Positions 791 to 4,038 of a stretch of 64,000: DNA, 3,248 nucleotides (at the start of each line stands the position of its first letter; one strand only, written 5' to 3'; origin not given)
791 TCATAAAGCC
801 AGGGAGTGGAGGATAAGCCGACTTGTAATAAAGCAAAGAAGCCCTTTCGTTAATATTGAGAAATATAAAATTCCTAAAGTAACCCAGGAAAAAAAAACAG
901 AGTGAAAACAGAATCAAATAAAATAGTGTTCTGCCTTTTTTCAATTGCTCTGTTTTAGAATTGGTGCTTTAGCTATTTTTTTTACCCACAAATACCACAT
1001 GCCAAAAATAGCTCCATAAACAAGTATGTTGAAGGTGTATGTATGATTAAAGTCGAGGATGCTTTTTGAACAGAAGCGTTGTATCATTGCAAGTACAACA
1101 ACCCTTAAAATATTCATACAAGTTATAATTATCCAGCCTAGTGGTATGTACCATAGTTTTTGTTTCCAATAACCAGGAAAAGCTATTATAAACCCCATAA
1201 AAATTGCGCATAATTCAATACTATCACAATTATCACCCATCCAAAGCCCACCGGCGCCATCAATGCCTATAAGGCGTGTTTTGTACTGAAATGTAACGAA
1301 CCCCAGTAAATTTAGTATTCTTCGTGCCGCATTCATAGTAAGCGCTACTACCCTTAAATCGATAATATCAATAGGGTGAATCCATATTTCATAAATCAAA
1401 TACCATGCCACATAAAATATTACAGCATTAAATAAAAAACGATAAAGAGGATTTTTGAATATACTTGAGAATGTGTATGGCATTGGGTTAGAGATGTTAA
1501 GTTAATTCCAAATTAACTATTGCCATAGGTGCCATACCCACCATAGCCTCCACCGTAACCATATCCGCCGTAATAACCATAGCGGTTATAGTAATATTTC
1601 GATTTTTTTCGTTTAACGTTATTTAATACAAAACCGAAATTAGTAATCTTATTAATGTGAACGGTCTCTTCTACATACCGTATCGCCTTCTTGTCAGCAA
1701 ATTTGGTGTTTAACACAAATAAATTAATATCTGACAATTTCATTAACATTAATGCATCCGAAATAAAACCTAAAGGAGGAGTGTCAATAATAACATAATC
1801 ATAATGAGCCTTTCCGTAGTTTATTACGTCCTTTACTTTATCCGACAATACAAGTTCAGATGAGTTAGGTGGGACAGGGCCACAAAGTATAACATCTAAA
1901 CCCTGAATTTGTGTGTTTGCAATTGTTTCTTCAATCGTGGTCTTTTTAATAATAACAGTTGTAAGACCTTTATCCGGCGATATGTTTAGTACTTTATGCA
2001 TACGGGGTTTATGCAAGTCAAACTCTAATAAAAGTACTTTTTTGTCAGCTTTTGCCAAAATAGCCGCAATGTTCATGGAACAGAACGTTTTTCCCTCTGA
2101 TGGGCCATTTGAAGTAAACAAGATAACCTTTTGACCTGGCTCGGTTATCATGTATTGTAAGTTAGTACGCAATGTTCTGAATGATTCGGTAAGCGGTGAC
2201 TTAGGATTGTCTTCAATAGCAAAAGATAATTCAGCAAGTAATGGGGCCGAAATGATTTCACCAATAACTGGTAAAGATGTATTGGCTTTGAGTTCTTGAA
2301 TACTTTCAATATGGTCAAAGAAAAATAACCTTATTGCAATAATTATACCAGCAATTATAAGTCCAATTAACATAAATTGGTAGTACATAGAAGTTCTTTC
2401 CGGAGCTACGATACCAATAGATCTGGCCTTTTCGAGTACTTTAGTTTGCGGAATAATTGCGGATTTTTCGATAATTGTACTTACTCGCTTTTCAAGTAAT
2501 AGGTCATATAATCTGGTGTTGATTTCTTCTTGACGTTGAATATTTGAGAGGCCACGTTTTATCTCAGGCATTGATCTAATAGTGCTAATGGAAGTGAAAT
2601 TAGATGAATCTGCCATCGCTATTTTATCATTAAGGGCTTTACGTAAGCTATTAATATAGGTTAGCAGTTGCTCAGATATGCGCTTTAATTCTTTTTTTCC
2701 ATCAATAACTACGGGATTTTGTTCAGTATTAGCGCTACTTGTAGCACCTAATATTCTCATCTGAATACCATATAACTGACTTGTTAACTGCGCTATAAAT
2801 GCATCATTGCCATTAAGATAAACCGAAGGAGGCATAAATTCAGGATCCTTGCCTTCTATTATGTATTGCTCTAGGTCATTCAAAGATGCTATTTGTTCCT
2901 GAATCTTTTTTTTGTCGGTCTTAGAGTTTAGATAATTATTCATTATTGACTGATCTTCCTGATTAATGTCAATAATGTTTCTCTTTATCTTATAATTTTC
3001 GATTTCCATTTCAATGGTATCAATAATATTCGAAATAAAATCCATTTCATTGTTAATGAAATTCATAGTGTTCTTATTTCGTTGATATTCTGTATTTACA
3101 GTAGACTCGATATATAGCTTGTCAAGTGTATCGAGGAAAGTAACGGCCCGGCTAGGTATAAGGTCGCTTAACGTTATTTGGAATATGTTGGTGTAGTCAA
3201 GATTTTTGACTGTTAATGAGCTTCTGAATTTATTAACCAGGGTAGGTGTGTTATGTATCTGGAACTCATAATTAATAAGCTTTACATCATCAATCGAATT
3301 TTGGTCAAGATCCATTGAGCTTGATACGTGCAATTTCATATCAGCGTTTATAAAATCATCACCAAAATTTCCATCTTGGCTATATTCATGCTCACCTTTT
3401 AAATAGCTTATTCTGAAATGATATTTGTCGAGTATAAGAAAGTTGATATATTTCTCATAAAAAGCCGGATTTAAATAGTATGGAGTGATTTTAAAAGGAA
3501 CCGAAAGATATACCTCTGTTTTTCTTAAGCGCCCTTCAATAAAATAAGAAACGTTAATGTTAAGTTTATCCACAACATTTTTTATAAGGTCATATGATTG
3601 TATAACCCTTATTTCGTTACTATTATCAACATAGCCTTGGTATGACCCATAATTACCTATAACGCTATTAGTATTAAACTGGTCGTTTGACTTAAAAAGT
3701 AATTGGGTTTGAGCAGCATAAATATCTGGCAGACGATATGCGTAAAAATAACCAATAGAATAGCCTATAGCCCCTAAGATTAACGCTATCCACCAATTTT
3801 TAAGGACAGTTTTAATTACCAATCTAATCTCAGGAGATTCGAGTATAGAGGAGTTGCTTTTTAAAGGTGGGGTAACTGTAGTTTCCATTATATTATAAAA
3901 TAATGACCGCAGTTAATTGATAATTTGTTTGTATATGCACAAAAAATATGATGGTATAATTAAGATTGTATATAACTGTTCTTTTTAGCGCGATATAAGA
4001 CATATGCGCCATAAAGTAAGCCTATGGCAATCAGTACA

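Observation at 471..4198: Candidate cognate cargo for the orphan exosortase XrtF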

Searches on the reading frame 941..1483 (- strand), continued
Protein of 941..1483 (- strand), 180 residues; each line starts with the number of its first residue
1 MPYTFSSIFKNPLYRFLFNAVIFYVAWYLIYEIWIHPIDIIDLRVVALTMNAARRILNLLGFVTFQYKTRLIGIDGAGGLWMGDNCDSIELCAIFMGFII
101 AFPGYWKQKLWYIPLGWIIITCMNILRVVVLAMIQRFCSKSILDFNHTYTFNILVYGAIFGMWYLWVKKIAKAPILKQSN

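Call 43: search_protein_families(library=ncbifam, proteins=[P0045, P0048, P0049, P0037, P0035, P0028, P0019, P0013], max_evalue=1e-10)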
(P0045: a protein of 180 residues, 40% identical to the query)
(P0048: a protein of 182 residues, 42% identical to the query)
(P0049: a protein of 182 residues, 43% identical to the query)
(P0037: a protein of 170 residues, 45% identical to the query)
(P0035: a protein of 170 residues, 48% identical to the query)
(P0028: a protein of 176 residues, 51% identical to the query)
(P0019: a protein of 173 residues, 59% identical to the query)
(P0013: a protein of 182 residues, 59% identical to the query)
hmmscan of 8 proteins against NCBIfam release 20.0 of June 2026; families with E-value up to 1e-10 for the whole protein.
P0045 (180 aa): 5 families
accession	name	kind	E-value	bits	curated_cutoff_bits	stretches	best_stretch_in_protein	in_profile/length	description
NF046081.1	exosort_XrtX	exception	3e-50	170.4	170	1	8-176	2-167/168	exosortase X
TIGR04128.1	exoso_Fjoh_1448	exception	3.2e-22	79.5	90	1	5-172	3-173/174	exosortase family protein XrtF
TIGR04177.1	exosort_XrtH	exception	1.2e-13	51.3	86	1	75-172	60-156/158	exosortase H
TIGR04178.1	exo_archaeo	signature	6.4e-13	48.8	23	1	83-169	3-95/97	exosortase/archaeosortase family protein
NF046083.1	exosort_XrtY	exception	1e-12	48.3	160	1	27-168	34-168/168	exosortase Y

P0048 (182 aa): 5 families
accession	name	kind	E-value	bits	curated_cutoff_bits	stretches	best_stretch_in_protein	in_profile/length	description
NF046081.1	exosort_XrtX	exception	1.7e-48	164.7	170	1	8-175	2-166/168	exosortase X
TIGR04128.1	exoso_Fjoh_1448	exception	4.8e-25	88.8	90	1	5-172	3-173/174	exosortase family protein XrtF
NF046083.1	exosort_XrtY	exception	4.3e-13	49.5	160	1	28-168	35-168/168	exosortase Y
TIGR04177.1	exosort_XrtH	exception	7e-13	48.9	86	1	11-172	1-156/158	exosortase H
TIGR04178.1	exo_archaeo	signature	2.4e-12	47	23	1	83-168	3-94/97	exosortase/archaeosortase family protein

P0049 (182 aa): 4 families
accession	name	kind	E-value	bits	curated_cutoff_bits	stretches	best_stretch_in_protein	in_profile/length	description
NF046081.1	exosort_XrtX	exception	1.2e-46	158.6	170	1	8-176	2-167/168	exosortase X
TIGR04128.1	exoso_Fjoh_1448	exception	1.5e-22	80.6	90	1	4-172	2-173/174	exosortase family protein XrtF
TIGR04178.1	exo_archaeo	signature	2e-12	47.2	23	1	83-169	3-95/97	exosortase/archaeosortase family protein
NF046083.1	exosort_XrtY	exception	6.4e-11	42.4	160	0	28-168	35-168/168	exosortase Y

P0037 (170 aa): 5 families
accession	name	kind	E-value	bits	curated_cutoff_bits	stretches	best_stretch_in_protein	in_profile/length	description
NF046081.1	exosort_XrtX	exception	1.1e-53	181.5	170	1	8-169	2-165/168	exosortase X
TIGR04128.1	exoso_Fjoh_1448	exception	8e-24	84.8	90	1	8-167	6-173/174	exosortase family protein XrtF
NF046083.1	exosort_XrtY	exception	1e-19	71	160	1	44-163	51-168/168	exosortase Y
TIGR04178.1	exo_archaeo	signature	8.1e-14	51.7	23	1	79-164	3-96/97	exosortase/archaeosortase family protein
TIGR04177.1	exosort_XrtH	exception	6e-12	45.8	86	1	11-164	1-153/158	exosortase H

P0035 (170 aa): 5 families
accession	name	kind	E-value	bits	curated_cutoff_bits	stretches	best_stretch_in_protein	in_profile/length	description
NF046081.1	exosort_XrtX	exception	7.1e-53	179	170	1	8-169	2-165/168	exosortase X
TIGR04128.1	exoso_Fjoh_1448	exception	5.1e-20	72.4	90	1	8-167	6-173/174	exosortase family protein XrtF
NF046083.1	exosort_XrtY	exception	2.8e-16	59.9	160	1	42-163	49-168/168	exosortase Y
TIGR04178.1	exo_archaeo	signature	8.3e-13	48.5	23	1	81-164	5-95/97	exosortase/archaeosortase family protein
TIGR04177.1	exosort_XrtH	exception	1.6e-11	44.4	86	1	12-167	2-156/158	exosortase H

P0028 (176 aa): 5 families
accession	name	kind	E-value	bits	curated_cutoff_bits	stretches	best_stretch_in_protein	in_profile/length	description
NF046081.1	exosort_XrtX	exception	3.9e-58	196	170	1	8-167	2-163/168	exosortase X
NF046083.1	exosort_XrtY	exception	2.3e-21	76.4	160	1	45-163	52-168/168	exosortase Y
TIGR04128.1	exoso_Fjoh_1448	exception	1.4e-20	74.2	90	1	9-167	7-173/174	exosortase family protein XrtF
TIGR04177.1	exosort_XrtH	exception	1.1e-14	54.8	86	1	72-167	62-156/158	exosortase H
TIGR04178.1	exo_archaeo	signature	2e-13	50.4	23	1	81-163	5-94/97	exosortase/archaeosortase family protein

P0019 (173 aa): 5 families
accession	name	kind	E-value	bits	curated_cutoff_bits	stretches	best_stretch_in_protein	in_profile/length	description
NF046081.1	exosort_XrtX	exception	6.7e-55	185.5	170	1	10-172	2-165/168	exosortase X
TIGR04128.1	exoso_Fjoh_1448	exception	1.6e-15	57.7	90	1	11-169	7-172/174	exosortase family protein XrtF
NF046083.1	exosort_XrtY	exception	3.8e-15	56.2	160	1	46-166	51-168/168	exosortase Y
TIGR04178.1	exo_archaeo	signature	9.9e-15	54.6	23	1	83-166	5-94/97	exosortase/archaeosortase family protein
TIGR04177.1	exosort_XrtH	exception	1e-11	45.1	86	1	48-170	35-156/158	exosortase H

P0013 (182 aa): 5 families
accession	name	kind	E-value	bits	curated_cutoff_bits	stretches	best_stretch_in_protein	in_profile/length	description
NF046081.1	exosort_XrtX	exception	7.8e-55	185.3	170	1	10-172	2-165/168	exosortase X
TIGR04128.1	exoso_Fjoh_1448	exception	2.5e-17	63.6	90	1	11-171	7-174/174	exosortase family protein XrtF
NF046083.1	exosort_XrtY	exception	3.7e-16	59.5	160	1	48-166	53-168/168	exosortase Y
TIGR04178.1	exo_archaeo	signature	1.2e-13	51.2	23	1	83-167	5-95/97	exosortase/archaeosortase family protein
TIGR04177.1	exosort_XrtH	exception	4.2e-13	49.6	86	1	83-171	70-157/158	exosortase H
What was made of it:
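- Eight relatives score 158-196 on XrtX and 58-89 on XrtF (call 43).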

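Call 44: search_solved_structures(query=A1, max_evalue=1)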
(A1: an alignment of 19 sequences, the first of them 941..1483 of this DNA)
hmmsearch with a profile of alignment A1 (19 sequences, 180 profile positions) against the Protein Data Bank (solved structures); distinct sequences matched with E-value up to 1: 0.
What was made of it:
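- Tried and rejected: A PDB sequence search with the XrtX profile found nothing (call 44).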

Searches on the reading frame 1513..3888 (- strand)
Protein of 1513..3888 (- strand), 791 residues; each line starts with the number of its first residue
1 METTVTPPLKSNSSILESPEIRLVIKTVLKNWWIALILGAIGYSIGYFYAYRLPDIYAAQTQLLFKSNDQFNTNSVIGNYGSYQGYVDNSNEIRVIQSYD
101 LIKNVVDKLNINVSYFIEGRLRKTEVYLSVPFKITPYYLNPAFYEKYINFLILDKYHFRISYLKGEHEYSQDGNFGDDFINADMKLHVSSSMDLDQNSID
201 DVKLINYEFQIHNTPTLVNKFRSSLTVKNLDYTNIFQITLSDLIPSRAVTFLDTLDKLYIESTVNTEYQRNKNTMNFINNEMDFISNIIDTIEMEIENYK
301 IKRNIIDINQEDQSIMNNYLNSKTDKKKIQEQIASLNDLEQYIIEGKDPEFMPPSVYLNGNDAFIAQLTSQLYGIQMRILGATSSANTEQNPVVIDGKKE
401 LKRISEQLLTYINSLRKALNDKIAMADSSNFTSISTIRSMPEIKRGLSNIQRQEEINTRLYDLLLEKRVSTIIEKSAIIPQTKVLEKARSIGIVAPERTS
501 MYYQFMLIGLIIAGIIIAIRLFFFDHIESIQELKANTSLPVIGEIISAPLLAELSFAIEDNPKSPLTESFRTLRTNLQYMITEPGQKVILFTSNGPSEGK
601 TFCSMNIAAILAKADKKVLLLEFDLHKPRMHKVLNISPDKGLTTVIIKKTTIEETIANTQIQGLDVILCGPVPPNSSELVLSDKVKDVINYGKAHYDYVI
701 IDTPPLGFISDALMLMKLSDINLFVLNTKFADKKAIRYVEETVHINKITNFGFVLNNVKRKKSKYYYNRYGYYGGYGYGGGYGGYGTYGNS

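Call 4: search_protein_families(library=ncbifam, proteins=[window:1513-3888:-], max_evalue=1)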
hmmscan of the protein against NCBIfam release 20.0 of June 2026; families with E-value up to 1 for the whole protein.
window:1513-3888:- (791 aa): 17 families
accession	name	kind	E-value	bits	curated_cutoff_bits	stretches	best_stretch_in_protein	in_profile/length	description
NF008568.0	PRK11519.1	equivalog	1.3e-53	182.3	1068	2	435-778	360-715/720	tyrosine-protein kinase Wzc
NF007350.0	PRK09841.1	equivalog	1.9e-48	165.1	1248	2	554-778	499-722/726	tyrosine-protein kinase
TIGR01007.1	eps_fam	subfamily_domain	7.5e-48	162.8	108.05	1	568-771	1-204/204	polysaccharide biosynthesis tyrosine autokinase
TIGR01005.1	eps_transp_fam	subfamily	2.6e-37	128.4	411.7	3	554-775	514-731/754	exopolysaccharide transport protein family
TIGR03018.1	pepcterm_TyrKin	hypoth_equivalog_domain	4.2e-31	107.9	230.65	1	559-756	4-207/207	XrtA-associated tyrosine autokinase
TIGR03029.1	EpsG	equivalog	5.4e-23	81.5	313.8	1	561-720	78-237/274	chain length determinant protein tyrosine kinase EpsG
TIGR03007.1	pepcterm_ChnLen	equivalog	1.3e-12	46.7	278.85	2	216-377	104-268/498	XrtA system polysaccharide chain length determinant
TIGR01969.1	minD_arch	subfamily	1e-11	44.5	201.75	1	588-763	2-175/251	cell division ATPase MinD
NF041546.1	ParA_partition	equivalog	1.9e-06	27.6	180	2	599-669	12-82/203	ParA family partition ATPase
TIGR01968.1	minD_bact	equivalog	6.9e-06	25.6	212.9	1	587-704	2-120/261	septum site-determining protein MinD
NF041136.1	MrpORP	equivalog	0.0003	20.2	450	1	587-654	6-74/365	iron-sulfur cluster carrier protein MrpORP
NF008079.0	PRK10818.1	equivalog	0.00085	18.7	508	1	587-728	3-145/270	septum site-determining protein MinD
NF047398.1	AAA_KGGVGR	domain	0.0014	19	90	1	599-653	15-72/190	KGGVGR-motif variant AAA ATPase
TIGR00345.1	GET3_arsA_TRC40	subfamily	0.015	14.8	135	1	656-721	92-148/299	TRC40/GET3/ArsA family transport-energizing ATPase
TIGR03371.1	cellulose_yhjQ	equivalog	0.031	13.7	157.85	1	599-759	14-179/246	cellulose biosynthesis protein BcsQ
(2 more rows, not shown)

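Call 5: search_protein_families(library=pfam, proteins=[window:1513-3888:-], max_evalue=1)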
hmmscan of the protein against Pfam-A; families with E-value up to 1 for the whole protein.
window:1513-3888:- (791 aa): 8 families
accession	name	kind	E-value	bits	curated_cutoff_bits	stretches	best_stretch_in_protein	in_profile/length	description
PF13614.12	AAA_31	-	2.8e-11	44.1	27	1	587-728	2-149/177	AAA domain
PF02706.20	Wzz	-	1.8e-08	35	25.5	1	25-109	9-91/91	Chain length determinant protein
PF10609.15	ParA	-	1.9e-05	24.7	27.1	1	597-719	14-134/246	NUBPL iron-transfer P-loop NTPase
PF01656.29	CbiA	-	5.6e-05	23.5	25.4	1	590-762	2-87/125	CobQ/CobB/MinD/ParA nucleotide binding domain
PF02374.21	ArsA_ATPase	-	8e-05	22.4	24.3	2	678-743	109-169/305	Anion-transporting ATPase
PF09140.17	MipZ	-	0.0034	17.2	20.7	1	588-764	2-168/262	ATPase MipZ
PF16079.10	Phage_holin_5_2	-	0.035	14.8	29.2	1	24-57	11-46/76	Phage holin family Hol44, in holin superfamily V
PF07586.16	HXXSHH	-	0.11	12.5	30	1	297-343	159-204/307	Protein of unknown function (DUF1552)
